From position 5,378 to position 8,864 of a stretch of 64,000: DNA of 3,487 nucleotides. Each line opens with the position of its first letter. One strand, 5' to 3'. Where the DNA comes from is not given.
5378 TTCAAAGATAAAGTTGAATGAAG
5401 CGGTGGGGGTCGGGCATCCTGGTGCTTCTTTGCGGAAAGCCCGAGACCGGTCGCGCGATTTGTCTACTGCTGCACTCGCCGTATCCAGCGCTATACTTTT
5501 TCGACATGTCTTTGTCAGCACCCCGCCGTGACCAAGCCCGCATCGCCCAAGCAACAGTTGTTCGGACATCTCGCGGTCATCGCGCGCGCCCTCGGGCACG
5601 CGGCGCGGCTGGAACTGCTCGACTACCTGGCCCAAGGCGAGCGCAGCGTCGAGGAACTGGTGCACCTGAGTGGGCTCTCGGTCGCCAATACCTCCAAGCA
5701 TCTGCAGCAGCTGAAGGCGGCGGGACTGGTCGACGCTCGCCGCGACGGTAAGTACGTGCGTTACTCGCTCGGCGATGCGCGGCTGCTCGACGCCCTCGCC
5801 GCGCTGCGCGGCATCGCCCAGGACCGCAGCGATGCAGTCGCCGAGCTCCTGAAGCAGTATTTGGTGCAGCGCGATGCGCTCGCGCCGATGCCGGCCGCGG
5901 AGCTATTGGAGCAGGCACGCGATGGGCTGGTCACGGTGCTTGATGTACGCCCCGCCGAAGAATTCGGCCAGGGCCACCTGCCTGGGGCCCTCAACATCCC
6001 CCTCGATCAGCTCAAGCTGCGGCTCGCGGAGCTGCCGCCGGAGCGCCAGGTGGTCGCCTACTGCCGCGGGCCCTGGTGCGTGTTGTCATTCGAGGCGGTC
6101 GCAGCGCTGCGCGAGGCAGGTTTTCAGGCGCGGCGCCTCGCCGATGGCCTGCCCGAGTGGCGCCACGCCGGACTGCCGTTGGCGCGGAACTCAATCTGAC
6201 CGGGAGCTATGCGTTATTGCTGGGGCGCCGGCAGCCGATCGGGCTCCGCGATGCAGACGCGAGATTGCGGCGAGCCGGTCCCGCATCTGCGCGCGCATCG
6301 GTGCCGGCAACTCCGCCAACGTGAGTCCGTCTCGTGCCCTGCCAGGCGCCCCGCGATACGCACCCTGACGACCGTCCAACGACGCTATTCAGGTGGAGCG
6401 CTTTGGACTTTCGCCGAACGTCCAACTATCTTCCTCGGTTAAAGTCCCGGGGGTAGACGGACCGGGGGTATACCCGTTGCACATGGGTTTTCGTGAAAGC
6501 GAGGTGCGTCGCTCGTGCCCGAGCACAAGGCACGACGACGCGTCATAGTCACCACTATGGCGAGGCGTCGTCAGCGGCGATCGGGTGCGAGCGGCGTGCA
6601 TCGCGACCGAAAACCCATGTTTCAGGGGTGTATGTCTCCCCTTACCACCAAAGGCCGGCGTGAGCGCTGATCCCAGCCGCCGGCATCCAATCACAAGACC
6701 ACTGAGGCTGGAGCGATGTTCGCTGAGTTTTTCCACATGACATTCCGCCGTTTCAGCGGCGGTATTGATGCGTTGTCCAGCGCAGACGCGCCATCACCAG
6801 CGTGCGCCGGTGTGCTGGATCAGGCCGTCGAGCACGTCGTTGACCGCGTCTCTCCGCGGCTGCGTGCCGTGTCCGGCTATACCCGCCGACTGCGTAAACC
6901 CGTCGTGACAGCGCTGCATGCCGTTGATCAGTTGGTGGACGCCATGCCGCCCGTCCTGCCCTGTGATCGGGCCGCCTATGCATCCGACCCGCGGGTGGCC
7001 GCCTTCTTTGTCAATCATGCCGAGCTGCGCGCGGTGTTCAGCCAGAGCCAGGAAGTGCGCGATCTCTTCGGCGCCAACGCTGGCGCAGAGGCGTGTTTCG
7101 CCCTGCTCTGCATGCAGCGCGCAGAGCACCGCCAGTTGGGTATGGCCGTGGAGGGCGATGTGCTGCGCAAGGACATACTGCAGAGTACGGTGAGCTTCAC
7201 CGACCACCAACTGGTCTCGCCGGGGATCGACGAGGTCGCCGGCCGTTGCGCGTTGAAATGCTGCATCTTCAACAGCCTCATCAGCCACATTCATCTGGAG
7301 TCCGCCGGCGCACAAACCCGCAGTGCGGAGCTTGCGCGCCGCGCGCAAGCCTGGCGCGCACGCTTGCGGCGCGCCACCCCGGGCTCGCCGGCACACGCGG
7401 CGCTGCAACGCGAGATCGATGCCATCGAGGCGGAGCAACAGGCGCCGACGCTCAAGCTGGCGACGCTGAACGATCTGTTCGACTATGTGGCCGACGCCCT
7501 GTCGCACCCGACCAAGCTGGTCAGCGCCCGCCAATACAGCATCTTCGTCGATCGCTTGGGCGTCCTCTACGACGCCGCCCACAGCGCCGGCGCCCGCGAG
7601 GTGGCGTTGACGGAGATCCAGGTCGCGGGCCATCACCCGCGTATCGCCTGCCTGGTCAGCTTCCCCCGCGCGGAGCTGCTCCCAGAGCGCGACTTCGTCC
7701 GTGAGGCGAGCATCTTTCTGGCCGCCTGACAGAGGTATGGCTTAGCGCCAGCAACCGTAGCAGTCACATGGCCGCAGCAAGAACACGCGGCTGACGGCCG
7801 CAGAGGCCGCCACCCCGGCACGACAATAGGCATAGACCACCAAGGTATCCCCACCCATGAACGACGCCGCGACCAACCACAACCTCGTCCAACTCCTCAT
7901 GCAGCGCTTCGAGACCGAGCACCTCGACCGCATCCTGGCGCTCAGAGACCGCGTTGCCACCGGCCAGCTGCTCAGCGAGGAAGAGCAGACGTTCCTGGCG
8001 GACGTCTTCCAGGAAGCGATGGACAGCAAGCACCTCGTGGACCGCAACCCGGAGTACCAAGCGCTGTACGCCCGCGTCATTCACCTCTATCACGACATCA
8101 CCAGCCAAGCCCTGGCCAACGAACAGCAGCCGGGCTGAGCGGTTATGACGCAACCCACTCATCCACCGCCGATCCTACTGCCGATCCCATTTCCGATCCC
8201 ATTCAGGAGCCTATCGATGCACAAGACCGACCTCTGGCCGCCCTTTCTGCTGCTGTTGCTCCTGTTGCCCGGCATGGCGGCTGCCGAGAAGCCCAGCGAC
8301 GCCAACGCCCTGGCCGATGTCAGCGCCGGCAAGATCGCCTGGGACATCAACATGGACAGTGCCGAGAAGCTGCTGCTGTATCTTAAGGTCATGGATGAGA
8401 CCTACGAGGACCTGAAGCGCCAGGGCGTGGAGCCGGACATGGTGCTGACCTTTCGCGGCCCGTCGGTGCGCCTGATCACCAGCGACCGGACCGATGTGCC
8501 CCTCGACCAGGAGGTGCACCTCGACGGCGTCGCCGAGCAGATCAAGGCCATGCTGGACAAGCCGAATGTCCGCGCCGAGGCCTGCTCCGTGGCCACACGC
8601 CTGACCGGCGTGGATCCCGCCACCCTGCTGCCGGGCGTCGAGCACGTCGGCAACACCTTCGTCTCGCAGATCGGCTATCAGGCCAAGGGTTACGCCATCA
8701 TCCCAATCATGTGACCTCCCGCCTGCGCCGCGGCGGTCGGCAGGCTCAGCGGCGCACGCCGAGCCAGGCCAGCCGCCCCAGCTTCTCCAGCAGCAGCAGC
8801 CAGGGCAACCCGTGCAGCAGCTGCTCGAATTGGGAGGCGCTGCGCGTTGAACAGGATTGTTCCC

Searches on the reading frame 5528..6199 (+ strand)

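Call 15: search_protein_families(library=pfam, proteins=[window:5528-6199:+])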
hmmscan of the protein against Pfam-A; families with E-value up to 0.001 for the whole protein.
window:5528-6199:+ (223 aa): 6 families
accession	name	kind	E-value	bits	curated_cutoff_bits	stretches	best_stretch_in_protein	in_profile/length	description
PF00581.25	Rhodanese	-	3.9e-18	66.2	22.2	1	123-213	2-101/102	Rhodanese-like domain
PF01022.26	HTH_5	-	3.9e-10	39.9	22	1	26-69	3-46/47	Bacterial regulatory protein, arsR family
PF12840.13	HTH_20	-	2.8e-07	30.8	27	1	22-69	1-49/51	Helix-turn-helix domain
PF12802.13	MarR_2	-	2.7e-05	24.7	27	1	28-74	8-56/61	MarR family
PF09339.16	HTH_IclR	-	7.8e-05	22.8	22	1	28-69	6-49/52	IclR helix-turn-helix domain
PF25212.1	HVO_A0114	-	7.9e-05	22.8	27.6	1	25-78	22-80/84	HVO_A0114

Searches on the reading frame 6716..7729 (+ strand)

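Call 15: search_protein_families(library=pfam, proteins=[window:6716-7729:+])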
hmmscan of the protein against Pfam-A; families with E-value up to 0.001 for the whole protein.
window:6716-7729:+ (337 aa): 0 families

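Call 36: search_protein_families(library=ncbifam, proteins=[window:6716-7729:+], max_evalue=1e-10)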
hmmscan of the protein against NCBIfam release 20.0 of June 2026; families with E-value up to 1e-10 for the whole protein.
window:6716-7729:+ (337 aa): 0 families

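Call 54: search_protein_families(library=pfam, proteins=[window:6716-7729:+], max_evalue=1)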
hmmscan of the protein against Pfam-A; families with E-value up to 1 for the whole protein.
window:6716-7729:+ (337 aa): 1 family
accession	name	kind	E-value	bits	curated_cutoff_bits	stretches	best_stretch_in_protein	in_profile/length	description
PF04767.17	Pox_F17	-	0.064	14.2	25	0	79-114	54-89/94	DNA-binding 11 kDa phosphoprotein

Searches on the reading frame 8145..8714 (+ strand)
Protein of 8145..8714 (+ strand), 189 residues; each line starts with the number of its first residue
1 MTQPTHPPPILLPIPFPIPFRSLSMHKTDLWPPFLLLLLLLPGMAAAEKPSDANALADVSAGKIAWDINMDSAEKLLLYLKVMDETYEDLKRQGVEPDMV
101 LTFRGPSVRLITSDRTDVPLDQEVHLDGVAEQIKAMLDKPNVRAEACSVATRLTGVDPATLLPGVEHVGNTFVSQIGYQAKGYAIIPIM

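Call 15: search_protein_families(library=pfam, proteins=[window:8145-8714:+])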
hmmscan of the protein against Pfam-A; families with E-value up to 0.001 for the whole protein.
window:8145-8714:+ (189 aa): 0 families

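Call 36: search_protein_families(library=ncbifam, proteins=[window:8145-8714:+], max_evalue=1e-10)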
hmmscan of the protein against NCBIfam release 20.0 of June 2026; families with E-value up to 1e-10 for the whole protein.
window:8145-8714:+ (189 aa): 0 families

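Call 54: search_protein_families(library=pfam, proteins=[window:8145-8714:+], max_evalue=1)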
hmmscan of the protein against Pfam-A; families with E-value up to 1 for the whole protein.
window:8145-8714:+ (189 aa): 2 families
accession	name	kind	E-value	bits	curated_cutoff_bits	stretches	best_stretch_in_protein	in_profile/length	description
PF02635.20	DsrE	-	0.0015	19.1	22.7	1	97-186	32-114/116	DsrE/DsrF-like family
PF22813.1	TcaA_2nd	-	0.28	12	26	1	46-93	10-62/103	TcaA protein second domain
